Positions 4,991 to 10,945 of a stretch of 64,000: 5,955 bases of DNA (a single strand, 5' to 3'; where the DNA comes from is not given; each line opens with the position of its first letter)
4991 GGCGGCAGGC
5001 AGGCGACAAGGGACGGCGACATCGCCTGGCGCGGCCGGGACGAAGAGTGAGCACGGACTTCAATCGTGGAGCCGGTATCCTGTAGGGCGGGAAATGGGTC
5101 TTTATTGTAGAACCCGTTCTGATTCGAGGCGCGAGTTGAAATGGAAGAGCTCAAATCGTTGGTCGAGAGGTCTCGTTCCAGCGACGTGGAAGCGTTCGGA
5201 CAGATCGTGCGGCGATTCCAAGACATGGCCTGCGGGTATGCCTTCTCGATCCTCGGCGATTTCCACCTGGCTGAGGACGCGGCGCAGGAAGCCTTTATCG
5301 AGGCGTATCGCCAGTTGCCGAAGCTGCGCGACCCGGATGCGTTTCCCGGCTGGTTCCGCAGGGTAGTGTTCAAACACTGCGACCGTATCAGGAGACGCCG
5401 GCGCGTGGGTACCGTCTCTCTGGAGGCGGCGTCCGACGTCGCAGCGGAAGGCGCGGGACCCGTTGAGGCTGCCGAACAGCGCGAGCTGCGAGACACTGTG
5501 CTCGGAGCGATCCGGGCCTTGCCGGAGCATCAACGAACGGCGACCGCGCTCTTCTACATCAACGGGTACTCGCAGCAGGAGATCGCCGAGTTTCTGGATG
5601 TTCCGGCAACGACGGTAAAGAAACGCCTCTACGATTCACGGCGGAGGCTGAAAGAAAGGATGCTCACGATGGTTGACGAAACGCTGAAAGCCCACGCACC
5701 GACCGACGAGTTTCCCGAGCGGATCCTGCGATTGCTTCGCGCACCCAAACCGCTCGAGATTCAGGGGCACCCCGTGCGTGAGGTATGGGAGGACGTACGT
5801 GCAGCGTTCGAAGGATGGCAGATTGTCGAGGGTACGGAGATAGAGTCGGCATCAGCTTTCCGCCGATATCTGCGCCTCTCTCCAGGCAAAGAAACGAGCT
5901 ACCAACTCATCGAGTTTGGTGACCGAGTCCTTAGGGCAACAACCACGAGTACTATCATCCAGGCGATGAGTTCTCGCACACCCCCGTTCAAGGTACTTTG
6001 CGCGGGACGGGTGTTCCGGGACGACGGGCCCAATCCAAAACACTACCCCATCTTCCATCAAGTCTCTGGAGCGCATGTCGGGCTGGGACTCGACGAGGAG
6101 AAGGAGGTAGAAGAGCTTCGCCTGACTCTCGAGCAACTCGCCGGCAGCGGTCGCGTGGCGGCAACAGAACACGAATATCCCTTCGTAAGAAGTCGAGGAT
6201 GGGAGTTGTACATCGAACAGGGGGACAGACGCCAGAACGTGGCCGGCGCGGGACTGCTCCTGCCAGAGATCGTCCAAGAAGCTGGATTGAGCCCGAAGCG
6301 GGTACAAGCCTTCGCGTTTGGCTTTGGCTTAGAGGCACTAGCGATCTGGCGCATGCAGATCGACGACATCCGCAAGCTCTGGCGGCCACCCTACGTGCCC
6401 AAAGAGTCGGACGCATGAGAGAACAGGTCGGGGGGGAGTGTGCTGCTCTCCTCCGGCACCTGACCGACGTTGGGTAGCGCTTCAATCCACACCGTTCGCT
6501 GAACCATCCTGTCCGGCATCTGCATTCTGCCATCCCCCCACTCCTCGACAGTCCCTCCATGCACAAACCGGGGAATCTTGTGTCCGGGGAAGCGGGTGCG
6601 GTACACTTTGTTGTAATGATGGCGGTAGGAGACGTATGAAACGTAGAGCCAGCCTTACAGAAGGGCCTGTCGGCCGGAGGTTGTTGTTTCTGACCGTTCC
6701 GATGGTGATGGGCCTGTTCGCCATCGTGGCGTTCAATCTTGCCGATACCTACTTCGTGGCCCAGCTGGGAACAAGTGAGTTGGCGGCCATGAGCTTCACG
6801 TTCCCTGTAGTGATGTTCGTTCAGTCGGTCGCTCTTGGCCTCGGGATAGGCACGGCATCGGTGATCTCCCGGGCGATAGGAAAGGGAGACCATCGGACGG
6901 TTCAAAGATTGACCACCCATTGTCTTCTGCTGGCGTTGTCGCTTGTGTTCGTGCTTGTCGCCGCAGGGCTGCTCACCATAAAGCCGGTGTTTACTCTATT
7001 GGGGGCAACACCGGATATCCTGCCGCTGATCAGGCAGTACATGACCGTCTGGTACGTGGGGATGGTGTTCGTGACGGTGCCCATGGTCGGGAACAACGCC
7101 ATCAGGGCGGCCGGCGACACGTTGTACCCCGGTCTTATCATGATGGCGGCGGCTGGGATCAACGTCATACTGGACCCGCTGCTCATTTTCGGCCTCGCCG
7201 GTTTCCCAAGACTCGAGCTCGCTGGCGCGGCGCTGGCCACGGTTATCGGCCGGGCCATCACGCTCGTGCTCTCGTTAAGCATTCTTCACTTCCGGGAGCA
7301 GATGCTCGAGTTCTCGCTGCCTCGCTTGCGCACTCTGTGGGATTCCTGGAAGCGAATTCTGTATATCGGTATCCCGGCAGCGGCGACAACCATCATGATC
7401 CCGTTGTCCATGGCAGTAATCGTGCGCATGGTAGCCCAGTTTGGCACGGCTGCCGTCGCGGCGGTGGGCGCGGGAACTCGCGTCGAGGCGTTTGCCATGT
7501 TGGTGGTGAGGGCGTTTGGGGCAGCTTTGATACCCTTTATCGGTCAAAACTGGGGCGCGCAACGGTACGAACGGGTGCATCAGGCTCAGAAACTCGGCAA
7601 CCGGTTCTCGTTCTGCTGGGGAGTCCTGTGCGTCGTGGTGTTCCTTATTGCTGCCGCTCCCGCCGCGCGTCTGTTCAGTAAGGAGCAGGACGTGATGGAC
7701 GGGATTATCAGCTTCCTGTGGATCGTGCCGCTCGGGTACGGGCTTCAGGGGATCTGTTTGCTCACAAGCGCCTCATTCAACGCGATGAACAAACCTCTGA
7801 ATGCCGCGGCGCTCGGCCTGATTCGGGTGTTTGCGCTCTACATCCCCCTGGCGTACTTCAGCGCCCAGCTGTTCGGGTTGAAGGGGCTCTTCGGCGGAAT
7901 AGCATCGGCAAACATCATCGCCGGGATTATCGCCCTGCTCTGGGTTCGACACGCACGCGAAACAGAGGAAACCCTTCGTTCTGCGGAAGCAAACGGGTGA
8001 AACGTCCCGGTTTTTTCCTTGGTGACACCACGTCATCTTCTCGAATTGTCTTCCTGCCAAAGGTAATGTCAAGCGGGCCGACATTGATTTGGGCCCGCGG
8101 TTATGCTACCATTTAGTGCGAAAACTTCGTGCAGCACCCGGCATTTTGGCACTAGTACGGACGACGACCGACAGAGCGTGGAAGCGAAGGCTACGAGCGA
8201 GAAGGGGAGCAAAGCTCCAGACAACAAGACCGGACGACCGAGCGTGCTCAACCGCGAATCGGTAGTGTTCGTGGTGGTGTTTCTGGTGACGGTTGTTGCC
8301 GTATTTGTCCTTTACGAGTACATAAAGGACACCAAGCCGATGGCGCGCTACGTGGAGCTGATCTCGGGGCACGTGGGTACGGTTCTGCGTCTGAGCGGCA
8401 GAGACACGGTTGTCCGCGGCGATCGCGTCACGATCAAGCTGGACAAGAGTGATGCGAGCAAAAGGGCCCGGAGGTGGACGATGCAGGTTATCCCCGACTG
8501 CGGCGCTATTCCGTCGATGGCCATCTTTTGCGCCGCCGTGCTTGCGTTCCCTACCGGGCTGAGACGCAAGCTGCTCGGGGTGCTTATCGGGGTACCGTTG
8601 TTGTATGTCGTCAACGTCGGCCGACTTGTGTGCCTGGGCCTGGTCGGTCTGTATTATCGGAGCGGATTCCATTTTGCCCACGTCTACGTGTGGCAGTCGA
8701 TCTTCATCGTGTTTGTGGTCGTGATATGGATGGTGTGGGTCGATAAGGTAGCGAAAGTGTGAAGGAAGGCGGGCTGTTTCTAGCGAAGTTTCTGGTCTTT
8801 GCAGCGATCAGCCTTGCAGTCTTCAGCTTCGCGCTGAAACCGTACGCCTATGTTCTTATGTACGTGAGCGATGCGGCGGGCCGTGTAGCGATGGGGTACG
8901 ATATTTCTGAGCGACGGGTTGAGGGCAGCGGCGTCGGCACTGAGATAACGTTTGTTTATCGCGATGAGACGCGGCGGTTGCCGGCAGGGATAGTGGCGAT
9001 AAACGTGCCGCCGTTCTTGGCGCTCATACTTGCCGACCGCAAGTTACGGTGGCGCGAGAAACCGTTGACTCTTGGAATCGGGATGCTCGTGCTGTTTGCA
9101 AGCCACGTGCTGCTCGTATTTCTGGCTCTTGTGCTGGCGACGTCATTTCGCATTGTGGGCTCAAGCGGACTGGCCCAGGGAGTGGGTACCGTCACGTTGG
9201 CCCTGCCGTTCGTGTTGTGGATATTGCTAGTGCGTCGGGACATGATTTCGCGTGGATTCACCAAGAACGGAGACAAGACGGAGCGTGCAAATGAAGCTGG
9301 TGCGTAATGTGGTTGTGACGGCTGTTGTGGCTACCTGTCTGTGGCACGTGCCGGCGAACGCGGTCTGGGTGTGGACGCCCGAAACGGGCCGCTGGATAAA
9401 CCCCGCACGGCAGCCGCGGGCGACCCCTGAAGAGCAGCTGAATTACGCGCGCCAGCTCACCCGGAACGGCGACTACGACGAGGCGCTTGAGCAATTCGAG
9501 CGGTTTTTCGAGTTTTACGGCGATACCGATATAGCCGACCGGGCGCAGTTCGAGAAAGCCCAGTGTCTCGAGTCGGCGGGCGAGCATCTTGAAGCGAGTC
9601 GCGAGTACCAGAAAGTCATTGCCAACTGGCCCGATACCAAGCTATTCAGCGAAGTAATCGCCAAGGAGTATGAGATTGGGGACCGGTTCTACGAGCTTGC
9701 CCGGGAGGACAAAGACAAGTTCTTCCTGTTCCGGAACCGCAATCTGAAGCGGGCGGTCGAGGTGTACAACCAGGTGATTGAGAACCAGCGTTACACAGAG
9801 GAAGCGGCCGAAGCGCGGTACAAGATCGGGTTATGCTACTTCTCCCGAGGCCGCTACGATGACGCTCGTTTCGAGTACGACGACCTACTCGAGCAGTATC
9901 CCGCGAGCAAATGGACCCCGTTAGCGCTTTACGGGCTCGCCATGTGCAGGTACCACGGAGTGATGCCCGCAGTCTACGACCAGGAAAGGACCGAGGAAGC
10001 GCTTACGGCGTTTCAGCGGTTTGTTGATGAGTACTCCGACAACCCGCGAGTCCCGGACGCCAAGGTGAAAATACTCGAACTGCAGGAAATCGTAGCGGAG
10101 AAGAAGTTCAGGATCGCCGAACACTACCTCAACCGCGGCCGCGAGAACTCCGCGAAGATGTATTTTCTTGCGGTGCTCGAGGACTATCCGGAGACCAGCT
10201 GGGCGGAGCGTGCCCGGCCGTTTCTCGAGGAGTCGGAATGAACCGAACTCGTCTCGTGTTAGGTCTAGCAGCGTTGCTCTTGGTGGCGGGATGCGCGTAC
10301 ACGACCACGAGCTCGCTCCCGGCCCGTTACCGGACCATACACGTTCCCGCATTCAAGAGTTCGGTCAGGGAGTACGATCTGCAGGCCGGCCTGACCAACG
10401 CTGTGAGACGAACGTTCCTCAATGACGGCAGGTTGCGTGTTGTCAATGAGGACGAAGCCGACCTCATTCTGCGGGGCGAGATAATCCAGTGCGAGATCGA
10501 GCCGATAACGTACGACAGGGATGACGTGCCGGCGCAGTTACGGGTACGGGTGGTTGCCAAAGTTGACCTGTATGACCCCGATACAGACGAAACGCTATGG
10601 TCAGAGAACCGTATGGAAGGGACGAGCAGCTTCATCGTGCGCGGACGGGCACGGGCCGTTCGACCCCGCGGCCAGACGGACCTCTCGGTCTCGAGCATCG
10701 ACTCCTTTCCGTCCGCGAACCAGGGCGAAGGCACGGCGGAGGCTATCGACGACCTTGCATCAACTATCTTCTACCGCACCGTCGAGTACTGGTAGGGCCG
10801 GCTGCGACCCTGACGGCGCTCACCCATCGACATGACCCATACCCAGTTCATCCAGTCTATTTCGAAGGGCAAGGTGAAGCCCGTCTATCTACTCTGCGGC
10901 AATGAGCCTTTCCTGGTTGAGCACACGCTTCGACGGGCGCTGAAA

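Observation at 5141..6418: ECF sigma factor fused to a PheS-like class II aminoacyl-tRNA-synthetase core domain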

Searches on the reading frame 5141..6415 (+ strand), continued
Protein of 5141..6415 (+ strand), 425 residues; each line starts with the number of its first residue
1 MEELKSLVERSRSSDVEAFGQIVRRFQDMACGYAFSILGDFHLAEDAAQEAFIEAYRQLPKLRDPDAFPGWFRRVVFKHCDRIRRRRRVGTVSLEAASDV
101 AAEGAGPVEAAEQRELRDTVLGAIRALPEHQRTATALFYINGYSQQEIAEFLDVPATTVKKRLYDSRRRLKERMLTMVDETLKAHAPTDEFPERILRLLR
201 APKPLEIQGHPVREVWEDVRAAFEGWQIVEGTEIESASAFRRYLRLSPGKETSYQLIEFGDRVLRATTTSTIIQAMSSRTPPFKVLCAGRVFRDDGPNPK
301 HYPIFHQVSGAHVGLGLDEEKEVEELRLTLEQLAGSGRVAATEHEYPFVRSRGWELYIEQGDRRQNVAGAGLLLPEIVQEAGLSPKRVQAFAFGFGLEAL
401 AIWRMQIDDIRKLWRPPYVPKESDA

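Call 78: search_protein_families(library=pfam, proteins=[L040:6001-7233:+, P0201, P0188, P0205, P0122, P0139, L006:170-1408:+, L007:4181-5464:+], max_evalue=0.001)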
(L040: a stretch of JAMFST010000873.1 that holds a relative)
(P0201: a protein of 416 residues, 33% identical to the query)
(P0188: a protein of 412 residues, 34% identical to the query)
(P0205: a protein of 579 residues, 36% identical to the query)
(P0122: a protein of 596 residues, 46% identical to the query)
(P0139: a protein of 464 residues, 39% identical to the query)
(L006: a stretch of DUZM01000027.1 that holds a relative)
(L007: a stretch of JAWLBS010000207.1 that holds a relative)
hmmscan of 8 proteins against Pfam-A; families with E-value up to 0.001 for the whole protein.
L040:6001-7233:+ (411 aa): 2 families
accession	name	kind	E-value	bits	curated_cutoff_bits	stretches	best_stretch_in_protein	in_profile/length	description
PF01409.25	tRNA-synt_2d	-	1.3e-19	71.1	19.8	1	272-411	94-235/246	tRNA synthetases class II core domain (F)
PF04542.20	Sigma70_r2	-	2.3e-11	43.8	24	1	20-86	1-69/71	Sigma-70 region 2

P0201 (416 aa): 5 families
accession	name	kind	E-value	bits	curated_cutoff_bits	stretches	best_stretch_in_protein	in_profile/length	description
PF01409.25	tRNA-synt_2d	-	2.7e-51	174.8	19.8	1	230-415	76-237/246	tRNA synthetases class II core domain (F)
PF08281.18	Sigma70_r4_2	-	5.2e-16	58.5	25.7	1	120-172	2-54/54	Sigma-70, region 4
PF04542.20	Sigma70_r2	-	8.4e-15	54.8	24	1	22-88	1-69/71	Sigma-70 region 2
PF04545.22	Sigma70_r4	-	1.9e-07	31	24.1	1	125-174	1-50/50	Sigma-70, region 4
PF07638.17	Sigma70_ECF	-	7.9e-06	26.3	21.1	1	110-176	120-183/185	ECF sigma factor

P0188 (412 aa): 6 families
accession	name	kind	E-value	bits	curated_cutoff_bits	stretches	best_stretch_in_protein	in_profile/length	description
PF01409.25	tRNA-synt_2d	-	4.6e-34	118.4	19.8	1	244-410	76-236/246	tRNA synthetases class II core domain (F)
PF08281.18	Sigma70_r4_2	-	2.5e-13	49.9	25.7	1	119-171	2-54/54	Sigma-70, region 4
PF04545.22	Sigma70_r4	-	1.3e-06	28.3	24.1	1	125-173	2-50/50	Sigma-70, region 4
PF04542.20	Sigma70_r2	-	3.4e-06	27.2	24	1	23-86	2-67/71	Sigma-70 region 2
PF07638.17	Sigma70_ECF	-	6.9e-05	23.3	21.1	1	114-175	123-183/185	ECF sigma factor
PF04297.20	UPF0122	-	0.00042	20.9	22.7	0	128-172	18-62/101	Putative helix-turn-helix protein, YlxM / p13 like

P0205 (579 aa): 5 families
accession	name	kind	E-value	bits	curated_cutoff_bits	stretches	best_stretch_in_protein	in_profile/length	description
PF01409.25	tRNA-synt_2d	-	5.9e-26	91.9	19.8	1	238-417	76-239/246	tRNA synthetases class II core domain (F)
PF08281.18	Sigma70_r4_2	-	1.1e-11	44.6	25.7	1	125-174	4-53/54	Sigma-70, region 4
PF04542.20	Sigma70_r2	-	9.1e-07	29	24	1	29-82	2-57/71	Sigma-70 region 2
PF04545.22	Sigma70_r4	-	3.6e-06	26.8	24.1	1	128-177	1-50/50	Sigma-70, region 4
PF07638.17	Sigma70_ECF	-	1.7e-05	25.2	21.1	1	9-177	3-181/185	ECF sigma factor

P0122 (596 aa): 7 families
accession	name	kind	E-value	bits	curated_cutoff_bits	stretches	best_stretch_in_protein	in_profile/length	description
PF01409.25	tRNA-synt_2d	-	1.4e-35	123.4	19.8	1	161-410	9-237/246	tRNA synthetases class II core domain (F)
PF08281.18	Sigma70_r4_2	-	5.1e-13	48.9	25.7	1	119-170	3-54/54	Sigma-70, region 4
PF04542.20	Sigma70_r2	-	6.5e-11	42.3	24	1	23-88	2-69/71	Sigma-70 region 2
PF04545.22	Sigma70_r4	-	2.1e-08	34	24.1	1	123-172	1-50/50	Sigma-70, region 4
PF13508.13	Acetyltransf_7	-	3.6e-06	27.7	27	1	511-584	7-83/84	Acetyltransferase (GNAT) domain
PF07638.17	Sigma70_ECF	-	0.00019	21.9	21.1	1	49-174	54-183/185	ECF sigma factor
PF08445.16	FR47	-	0.00067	20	22.1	0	512-591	5-85/86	FR47-like protein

P0139 (464 aa): 5 families
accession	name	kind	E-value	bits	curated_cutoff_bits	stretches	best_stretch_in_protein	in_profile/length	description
PF01409.25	tRNA-synt_2d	-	2.4e-13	50.6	19.8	1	208-411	57-238/246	tRNA synthetases class II core domain (F)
PF08281.18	Sigma70_r4_2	-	1.2e-12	47.7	25.7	1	119-169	4-54/54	Sigma-70, region 4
PF04542.20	Sigma70_r2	-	3.3e-09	36.8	24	1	22-85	1-66/71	Sigma-70 region 2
PF04545.22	Sigma70_r4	-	1.7e-07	31.1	24.1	1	122-170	1-49/50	Sigma-70, region 4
PF07638.17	Sigma70_ECF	-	8.1e-06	26.3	21.1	1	3-172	3-182/185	ECF sigma factor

L006:170-1408:+ (413 aa): 5 families
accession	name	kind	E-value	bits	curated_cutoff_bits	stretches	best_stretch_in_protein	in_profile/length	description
PF01409.25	tRNA-synt_2d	-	2.1e-38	132.6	19.8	1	166-406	20-237/246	tRNA synthetases class II core domain (F)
PF08281.18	Sigma70_r4_2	-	5e-14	52.1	25.7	1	111-164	1-54/54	Sigma-70, region 4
PF04542.20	Sigma70_r2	-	2.1e-11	43.9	24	1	22-88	1-69/71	Sigma-70 region 2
PF07638.17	Sigma70_ECF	-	2.1e-10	41.2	21.1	1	2-168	2-183/185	ECF sigma factor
PF04545.22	Sigma70_r4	-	1.7e-07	31.1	24.1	1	117-166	1-50/50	Sigma-70, region 4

L007:4181-5464:+ (428 aa): 5 families
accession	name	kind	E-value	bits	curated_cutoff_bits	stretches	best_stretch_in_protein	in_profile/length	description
PF01409.25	tRNA-synt_2d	-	2.1e-33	116.3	19.8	1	209-423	57-238/246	tRNA synthetases class II core domain (F)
PF08281.18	Sigma70_r4_2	-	1e-14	54.3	25.7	1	117-170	1-54/54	Sigma-70, region 4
PF04542.20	Sigma70_r2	-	4.7e-11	42.8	24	1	22-88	1-69/71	Sigma-70 region 2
PF04545.22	Sigma70_r4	-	6.4e-09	35.6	24.1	1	123-172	1-50/50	Sigma-70, region 4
PF07638.17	Sigma70_ECF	-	9.2e-07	29.4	21.1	1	73-173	85-182/185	ECF sigma factor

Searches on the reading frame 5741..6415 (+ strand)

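Call 3: search_protein_families(library=pfam, proteins=[window:5741-6415:+], max_evalue=10)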
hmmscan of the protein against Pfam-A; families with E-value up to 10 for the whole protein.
window:5741-6415:+ (225 aa): 2 families
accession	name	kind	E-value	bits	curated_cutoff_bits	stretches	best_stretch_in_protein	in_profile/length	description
PF01409.25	tRNA-synt_2d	-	4.5e-30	105.4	19.8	1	7-216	14-238/246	tRNA synthetases class II core domain (F)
PF05953.17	Allatostatin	-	0.13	13.3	33.5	1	186-196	1-11/11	Allatostatin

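Call 4: search_protein_families(library=ncbifam, proteins=[window:5741-6415:+], max_evalue=10)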
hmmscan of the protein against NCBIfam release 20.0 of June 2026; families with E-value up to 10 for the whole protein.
window:5741-6415:+ (225 aa): 6 families
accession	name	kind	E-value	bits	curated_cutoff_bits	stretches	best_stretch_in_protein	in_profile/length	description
TIGR00468.1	pheS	equivalog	5.7e-25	88.2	237.45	1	52-215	149-313/324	phenylalanine--tRNA ligase subunit alpha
NF003210.0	PRK04172.1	equivalog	2.2e-21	76.3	350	1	61-215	331-482/496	phenylalanine--tRNA ligase subunit alpha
NF051887.1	PheS_related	equivalog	1e-19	70.8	300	1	60-215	70-230/349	PheS-related mystery ligase SrmL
TIGR00469.1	pheS_mito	equivalog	2.1e-14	53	258.35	2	146-214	266-333/451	phenylalanine--tRNA ligase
TIGR00443.1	hisZ_biosyn_reg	equivalog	1.4e-05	24.4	271.65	1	24-134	25-138/314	ATP phosphoribosyltransferase regulatory subunit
TIGR00442.1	hisS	equivalog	0.2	10.6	286.75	1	71-128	82-142/406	histidine--tRNA ligase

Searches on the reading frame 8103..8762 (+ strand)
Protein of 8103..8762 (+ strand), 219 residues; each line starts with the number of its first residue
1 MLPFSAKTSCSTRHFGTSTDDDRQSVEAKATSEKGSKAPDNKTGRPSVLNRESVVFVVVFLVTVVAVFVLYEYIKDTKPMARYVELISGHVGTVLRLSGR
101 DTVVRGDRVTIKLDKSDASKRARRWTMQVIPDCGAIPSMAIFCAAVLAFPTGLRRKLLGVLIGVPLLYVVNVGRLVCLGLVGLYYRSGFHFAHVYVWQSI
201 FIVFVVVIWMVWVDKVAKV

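Call 22: search_protein_families(library=pfam, proteins=[window:8103-8762:+], max_evalue=0.001)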
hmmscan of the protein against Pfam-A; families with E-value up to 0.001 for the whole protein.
window:8103-8762:+ (219 aa): 1 family
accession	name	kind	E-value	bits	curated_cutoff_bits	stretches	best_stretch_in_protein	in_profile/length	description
PF09721.15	Exosortase_EpsH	-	2.5e-05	24.2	25.7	1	56-212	104-251/254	Transmembrane exosortase (Exosortase_EpsH)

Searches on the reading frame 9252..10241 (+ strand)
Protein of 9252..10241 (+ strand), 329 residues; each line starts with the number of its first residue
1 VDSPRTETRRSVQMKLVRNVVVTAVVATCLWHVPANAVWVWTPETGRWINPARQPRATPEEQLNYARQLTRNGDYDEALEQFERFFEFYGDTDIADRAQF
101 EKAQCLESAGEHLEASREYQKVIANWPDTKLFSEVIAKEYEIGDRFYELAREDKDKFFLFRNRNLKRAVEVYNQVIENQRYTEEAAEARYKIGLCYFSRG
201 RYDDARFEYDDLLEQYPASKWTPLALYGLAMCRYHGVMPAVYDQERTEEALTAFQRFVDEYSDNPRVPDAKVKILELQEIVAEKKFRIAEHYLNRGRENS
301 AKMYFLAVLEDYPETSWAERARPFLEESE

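Call 22: search_protein_families(library=pfam, proteins=[window:9252-10241:+], max_evalue=0.001)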
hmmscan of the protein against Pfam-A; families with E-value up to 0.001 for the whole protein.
window:9252-10241:+ (329 aa): 15 families
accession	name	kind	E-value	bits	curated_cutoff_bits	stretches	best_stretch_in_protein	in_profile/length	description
PF13174.12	TPR_6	-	7.9e-24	83.1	26.3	1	187-219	1-33/33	Tetratricopeptide repeat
PF13432.12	TPR_16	-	2.1e-17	63.7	32.7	2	159-218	7-63/65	Tetratricopeptide repeat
PF13428.12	TPR_14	-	2.8e-17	61.9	23.5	1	59-92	1-34/44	Tetratricopeptide repeat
PF13525.12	YfiO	-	4.4e-16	59.7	25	1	162-321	18-180/203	Outer membrane lipoprotein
PF07719.23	TPR_2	-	1.6e-12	46.9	27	1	186-218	1-33/34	Tetratricopeptide repeat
PF14559.12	TPR_19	-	2.5e-10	41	25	1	160-219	2-59/68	Tetratricopeptide repeat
PF13424.12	TPR_12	-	9.9e-10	38.9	30.1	1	63-125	7-74/77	Tetratricopeptide repeat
PF00515.34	TPR_1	-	8.9e-08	32.1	27.8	0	186-206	1-21/34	Tetratricopeptide repeat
PF13181.12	TPR_8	-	1.2e-07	31.8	25.7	0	186-217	1-32/34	Tetratricopeptide repeat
PF12895.13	ANAPC3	-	1.1e-05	26.1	27.2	0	159-207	33-77/82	Anaphase-promoting complex, cyclosome, subunit 3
PF13414.12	TPR_11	-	3.6e-05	23.8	26.8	0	165-198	10-40/42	TPR repeat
PF09976.15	TPR_21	-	8.8e-05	22.8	25.5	0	70-131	50-111/193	Tetratricopeptide repeat-like domain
PF20308.4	TPR-S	-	0.00046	21.2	27.6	0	74-177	1-87/102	Tetratricopeptide Repeats-Sensor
PF24575.1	TPR_Slam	-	0.00058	20.7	35.2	0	98-130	49-81/104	Surface lipoprotein assembly modifier, N-terminal TPR repeats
PF13431.12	TPR_17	-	0.00065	20.2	24.4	0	63-80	17-34/34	Tetratricopeptide repeat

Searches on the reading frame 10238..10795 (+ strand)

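Call 22: search_protein_families(library=pfam, proteins=[window:10238-10795:+], max_evalue=0.001)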
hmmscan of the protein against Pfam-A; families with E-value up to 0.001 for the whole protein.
window:10238-10795:+ (185 aa): 1 family
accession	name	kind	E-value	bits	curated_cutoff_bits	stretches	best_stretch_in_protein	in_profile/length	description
PF04390.17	LptE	-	6.2e-12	46.7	23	1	31-180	1-117/118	Lipopolysaccharide-assembly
